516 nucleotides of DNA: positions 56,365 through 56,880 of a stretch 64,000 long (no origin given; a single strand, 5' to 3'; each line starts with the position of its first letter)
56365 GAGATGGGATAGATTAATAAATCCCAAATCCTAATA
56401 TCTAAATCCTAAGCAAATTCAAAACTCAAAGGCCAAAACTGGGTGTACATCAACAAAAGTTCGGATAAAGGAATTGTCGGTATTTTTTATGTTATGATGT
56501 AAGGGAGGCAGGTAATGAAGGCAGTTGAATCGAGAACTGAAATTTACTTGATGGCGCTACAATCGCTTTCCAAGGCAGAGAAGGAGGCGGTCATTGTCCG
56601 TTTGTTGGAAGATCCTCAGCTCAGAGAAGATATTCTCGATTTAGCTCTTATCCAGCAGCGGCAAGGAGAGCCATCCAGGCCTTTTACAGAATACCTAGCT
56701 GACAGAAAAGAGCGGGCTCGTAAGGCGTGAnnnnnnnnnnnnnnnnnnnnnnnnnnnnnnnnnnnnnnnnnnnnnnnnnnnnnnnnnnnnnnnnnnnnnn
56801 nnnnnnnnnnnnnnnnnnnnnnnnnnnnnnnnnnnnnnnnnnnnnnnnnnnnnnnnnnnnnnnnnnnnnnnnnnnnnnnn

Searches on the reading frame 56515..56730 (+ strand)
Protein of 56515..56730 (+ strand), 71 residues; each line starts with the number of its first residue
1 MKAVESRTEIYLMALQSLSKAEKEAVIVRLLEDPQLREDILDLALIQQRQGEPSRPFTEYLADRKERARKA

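Call 7: search_protein_families(library=pfam, proteins=[window:56515-56730:+], max_evalue=0.1)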
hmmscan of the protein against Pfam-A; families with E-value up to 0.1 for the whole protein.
window:56515-56730:+ (71 aa): 1 family
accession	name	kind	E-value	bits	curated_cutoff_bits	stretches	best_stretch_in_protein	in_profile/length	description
PF21488.3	YqbF_HeH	-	0.023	14.7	27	1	15-35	5-25/39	YqbF, HeH motif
